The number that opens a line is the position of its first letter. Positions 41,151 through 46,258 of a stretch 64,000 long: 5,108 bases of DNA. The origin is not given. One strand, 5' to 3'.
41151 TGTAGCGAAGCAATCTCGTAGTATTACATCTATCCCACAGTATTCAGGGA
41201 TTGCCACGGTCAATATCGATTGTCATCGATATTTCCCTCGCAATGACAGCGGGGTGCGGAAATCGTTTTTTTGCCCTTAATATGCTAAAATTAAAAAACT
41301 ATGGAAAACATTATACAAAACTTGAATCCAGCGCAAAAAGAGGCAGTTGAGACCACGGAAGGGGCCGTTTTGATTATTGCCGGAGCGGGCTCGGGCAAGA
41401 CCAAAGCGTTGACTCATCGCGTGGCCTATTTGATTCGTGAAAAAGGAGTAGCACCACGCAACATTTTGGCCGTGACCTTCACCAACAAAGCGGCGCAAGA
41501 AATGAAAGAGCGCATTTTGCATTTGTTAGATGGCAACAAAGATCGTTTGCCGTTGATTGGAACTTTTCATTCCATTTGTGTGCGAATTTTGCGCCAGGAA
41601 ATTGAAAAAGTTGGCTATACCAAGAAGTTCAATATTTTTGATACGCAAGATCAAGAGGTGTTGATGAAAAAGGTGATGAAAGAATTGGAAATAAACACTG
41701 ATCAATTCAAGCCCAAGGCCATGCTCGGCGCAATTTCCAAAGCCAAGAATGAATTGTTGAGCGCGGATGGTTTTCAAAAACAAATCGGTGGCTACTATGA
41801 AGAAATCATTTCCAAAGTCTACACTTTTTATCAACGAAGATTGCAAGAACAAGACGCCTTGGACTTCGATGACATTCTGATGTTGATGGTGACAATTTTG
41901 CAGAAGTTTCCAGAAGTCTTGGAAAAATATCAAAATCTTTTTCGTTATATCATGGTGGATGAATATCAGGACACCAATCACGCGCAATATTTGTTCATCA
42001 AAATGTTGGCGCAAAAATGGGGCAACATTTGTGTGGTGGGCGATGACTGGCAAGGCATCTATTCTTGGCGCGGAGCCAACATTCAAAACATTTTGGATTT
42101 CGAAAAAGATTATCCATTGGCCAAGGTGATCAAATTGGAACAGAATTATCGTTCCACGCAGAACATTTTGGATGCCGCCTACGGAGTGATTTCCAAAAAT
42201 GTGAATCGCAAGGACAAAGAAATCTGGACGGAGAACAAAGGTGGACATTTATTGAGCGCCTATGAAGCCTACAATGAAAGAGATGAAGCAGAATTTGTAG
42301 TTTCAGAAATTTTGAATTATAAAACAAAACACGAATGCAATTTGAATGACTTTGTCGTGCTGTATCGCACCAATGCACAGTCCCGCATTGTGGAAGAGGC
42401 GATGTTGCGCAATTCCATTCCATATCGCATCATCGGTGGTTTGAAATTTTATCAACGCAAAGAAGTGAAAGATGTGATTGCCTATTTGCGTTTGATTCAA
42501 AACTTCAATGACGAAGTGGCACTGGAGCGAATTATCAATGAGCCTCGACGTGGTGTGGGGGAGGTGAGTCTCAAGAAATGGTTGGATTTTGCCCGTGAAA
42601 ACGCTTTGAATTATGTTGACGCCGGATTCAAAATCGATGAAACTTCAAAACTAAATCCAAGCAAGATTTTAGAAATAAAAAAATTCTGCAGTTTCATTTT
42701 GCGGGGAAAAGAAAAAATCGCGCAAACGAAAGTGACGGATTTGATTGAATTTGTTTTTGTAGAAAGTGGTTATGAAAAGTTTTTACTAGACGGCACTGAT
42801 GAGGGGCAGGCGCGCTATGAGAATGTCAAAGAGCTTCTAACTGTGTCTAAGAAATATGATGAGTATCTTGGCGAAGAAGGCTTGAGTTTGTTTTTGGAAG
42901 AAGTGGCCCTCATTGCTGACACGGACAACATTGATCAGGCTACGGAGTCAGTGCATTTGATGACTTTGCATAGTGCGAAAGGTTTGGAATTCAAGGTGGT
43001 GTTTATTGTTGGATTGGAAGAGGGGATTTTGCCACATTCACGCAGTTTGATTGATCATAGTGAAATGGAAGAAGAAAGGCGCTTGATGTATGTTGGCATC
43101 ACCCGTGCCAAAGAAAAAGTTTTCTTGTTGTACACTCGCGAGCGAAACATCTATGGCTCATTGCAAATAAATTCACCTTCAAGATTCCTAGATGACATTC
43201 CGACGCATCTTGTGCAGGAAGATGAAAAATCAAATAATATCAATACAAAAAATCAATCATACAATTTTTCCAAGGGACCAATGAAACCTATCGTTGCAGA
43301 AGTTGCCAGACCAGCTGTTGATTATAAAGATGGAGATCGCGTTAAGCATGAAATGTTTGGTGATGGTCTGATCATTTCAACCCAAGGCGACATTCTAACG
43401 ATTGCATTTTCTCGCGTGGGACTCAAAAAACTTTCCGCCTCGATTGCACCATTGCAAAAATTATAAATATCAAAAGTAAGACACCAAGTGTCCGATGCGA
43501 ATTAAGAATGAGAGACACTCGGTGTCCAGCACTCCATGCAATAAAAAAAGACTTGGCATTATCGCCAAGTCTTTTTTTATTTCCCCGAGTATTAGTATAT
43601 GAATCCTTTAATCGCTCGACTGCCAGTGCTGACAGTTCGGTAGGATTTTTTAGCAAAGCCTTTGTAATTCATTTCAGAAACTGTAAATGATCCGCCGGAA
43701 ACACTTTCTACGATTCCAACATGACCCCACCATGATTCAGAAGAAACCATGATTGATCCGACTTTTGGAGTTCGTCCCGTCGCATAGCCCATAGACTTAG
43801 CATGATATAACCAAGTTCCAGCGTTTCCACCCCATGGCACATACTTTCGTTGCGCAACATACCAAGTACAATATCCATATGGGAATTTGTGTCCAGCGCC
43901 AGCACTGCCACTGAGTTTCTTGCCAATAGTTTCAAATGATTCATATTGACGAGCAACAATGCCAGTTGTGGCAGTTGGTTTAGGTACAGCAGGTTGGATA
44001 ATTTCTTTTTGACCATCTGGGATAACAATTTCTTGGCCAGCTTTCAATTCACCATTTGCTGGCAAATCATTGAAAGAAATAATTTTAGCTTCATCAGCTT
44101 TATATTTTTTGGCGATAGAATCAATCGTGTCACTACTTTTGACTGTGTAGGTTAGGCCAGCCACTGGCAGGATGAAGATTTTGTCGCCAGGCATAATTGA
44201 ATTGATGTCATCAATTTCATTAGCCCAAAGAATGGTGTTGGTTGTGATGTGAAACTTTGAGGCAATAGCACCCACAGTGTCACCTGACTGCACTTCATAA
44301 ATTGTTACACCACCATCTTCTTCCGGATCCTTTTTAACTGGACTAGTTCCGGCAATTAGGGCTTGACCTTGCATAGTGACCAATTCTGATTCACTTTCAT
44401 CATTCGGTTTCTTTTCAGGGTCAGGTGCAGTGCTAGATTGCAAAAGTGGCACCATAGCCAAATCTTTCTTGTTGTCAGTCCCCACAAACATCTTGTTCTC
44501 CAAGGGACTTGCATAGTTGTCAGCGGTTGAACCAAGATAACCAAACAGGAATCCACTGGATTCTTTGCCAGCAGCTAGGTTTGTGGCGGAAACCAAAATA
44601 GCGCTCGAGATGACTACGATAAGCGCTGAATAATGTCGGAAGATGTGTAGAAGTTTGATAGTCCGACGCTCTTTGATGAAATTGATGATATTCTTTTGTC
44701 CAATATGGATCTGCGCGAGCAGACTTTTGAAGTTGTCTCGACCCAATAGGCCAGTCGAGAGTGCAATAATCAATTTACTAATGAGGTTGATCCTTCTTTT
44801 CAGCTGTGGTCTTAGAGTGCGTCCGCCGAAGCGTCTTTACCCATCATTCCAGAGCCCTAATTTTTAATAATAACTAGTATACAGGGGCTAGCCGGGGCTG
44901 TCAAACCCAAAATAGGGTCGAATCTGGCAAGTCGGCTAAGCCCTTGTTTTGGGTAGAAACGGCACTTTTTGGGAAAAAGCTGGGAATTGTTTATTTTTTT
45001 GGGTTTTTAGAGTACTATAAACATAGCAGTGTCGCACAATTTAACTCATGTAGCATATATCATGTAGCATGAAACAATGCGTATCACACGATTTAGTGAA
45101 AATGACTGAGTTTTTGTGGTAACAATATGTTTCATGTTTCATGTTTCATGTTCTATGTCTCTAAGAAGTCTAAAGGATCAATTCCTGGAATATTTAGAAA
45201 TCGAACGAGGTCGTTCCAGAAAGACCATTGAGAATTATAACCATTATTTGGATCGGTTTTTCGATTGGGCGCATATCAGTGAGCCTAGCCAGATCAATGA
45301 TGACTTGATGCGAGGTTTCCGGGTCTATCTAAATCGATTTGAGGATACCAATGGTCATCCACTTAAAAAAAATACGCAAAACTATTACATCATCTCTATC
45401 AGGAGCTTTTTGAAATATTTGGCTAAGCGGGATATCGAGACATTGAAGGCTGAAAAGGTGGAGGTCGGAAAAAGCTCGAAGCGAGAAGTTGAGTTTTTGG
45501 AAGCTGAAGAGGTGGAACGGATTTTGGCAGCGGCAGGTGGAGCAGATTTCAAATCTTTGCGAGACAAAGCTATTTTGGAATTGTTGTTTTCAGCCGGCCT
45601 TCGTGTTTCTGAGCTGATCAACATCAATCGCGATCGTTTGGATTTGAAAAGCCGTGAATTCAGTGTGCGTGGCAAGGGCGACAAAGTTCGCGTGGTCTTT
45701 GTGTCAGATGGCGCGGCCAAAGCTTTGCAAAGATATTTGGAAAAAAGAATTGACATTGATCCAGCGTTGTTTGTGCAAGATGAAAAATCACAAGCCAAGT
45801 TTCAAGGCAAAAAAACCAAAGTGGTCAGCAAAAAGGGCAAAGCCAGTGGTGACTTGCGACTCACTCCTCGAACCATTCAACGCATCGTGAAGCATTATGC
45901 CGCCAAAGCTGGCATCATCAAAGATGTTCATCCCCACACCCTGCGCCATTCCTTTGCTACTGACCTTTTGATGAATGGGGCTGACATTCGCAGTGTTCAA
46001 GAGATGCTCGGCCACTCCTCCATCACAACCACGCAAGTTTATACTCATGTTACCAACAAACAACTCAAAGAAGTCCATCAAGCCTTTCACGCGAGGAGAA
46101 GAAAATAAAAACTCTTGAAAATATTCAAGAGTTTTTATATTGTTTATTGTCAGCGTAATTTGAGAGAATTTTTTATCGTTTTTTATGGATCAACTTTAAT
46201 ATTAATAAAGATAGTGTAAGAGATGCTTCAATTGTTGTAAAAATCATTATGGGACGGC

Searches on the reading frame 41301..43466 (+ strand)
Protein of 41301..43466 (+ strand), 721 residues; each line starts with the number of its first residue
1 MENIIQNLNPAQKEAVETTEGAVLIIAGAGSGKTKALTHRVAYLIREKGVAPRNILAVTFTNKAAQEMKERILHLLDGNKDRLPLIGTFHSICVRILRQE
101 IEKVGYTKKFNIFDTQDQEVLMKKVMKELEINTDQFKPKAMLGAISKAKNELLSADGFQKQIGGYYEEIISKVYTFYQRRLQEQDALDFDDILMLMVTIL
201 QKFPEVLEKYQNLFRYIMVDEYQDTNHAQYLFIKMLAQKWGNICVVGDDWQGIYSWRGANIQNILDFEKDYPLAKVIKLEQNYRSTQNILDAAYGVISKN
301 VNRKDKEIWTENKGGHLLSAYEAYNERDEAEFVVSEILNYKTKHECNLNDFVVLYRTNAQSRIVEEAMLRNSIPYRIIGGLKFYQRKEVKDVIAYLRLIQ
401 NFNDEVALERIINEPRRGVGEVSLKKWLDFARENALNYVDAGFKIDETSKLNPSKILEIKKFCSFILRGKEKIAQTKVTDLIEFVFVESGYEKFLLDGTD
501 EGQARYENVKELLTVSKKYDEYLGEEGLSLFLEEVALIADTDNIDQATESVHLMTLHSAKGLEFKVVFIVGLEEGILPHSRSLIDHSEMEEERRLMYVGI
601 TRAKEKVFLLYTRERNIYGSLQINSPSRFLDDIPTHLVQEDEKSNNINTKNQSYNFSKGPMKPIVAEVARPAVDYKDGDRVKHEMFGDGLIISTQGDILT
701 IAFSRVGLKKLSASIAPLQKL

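Call 17: search_protein_families(library=pfam, proteins=[window:41301-43466:+], max_evalue=0.001)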
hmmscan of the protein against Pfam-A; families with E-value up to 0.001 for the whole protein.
window:41301-43466:+ (721 aa): 8 families
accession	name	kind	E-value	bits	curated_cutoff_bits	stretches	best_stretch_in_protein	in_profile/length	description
PF00580.27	UvrD-helicase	-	2.9e-94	316.2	23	1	8-272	1-271/271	UvrD/REP helicase N-terminal domain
PF13361.12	UvrD_C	-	1.3e-72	245.6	25.6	1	277-613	1-349/350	UvrD-like helicase C-terminal domain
PF13245.12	AAA_19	-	9.3e-23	81.3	25.1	1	12-255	1-132/134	AAA domain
PF13538.12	UvrD_C_2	-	4.1e-11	43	27.4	1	551-609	2-51/52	UvrD-like helicase C-terminal domain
PF21196.3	PcrA_UvrD_tudor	-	7e-09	35.8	23.9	1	678-720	2-48/48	PcrA/UvrD tudor domain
PF13604.12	AAA_30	-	3.8e-07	30.5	27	1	8-71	2-65/191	AAA domain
PF01443.25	Viral_helicase1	-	5.8e-07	30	21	0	533-609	160-226/228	Viral superfamily 1 RNA helicase core domain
PF13086.12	AAA_11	-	9.7e-06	26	27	1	8-221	2-221/257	AAA domain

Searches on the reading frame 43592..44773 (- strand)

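Call 17: search_protein_families(library=pfam, proteins=[window:43592-44773:-], max_evalue=0.001)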
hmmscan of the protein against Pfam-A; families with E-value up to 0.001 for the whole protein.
window:43592-44773:- (393 aa): 4 families
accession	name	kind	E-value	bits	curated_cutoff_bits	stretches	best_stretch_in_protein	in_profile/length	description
PF01476.26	LysM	-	5.7e-24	84.2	20.9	2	209-252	1-43/43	LysM domain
PF05257.22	CHAP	-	1.1e-17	64.7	26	1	295-369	4-81/81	CHAP domain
PF23473.1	LysM3_LYK4_5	-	1.6e-12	47.7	29.3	2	159-195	5-40/48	LYK4/5 LysM3 domain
PF23446.1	LysM1_NFP_LYK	-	6.3e-07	30.6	36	0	207-252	6-54/60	NFP/LYK LysM1 domain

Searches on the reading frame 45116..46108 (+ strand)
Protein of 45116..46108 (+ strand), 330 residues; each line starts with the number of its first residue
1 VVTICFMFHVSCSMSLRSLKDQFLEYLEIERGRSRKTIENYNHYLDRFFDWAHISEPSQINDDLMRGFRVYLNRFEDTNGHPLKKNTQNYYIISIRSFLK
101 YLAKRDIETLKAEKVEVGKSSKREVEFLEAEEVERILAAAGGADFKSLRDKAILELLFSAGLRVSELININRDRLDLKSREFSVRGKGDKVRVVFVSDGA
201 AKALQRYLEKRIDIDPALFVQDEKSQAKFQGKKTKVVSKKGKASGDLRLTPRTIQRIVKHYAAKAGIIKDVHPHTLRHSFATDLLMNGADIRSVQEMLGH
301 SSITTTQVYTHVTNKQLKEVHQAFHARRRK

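Call 17: search_protein_families(library=pfam, proteins=[window:45116-46108:+], max_evalue=0.001)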
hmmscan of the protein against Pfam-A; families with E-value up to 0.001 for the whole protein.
window:45116-46108:+ (330 aa): 4 families
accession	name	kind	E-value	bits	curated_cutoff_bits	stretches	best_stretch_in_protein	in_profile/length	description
PF00589.27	Phage_integrase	-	2.1e-43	148.5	27.1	1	127-314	2-170/172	Phage integrase family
PF02899.23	Phage_int_SAM_1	-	8.7e-14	52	22.3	1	21-105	2-82/83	Phage integrase, N-terminal SAM-like domain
PF13495.12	Phage_int_SAM_4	-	9e-09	36.1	27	1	21-107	3-83/85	Phage integrase, N-terminal SAM-like domain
PF13102.12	Phage_int_SAM_5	-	1.1e-06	29.3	22.3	1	20-107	3-87/98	Phage integrase SAM-like domain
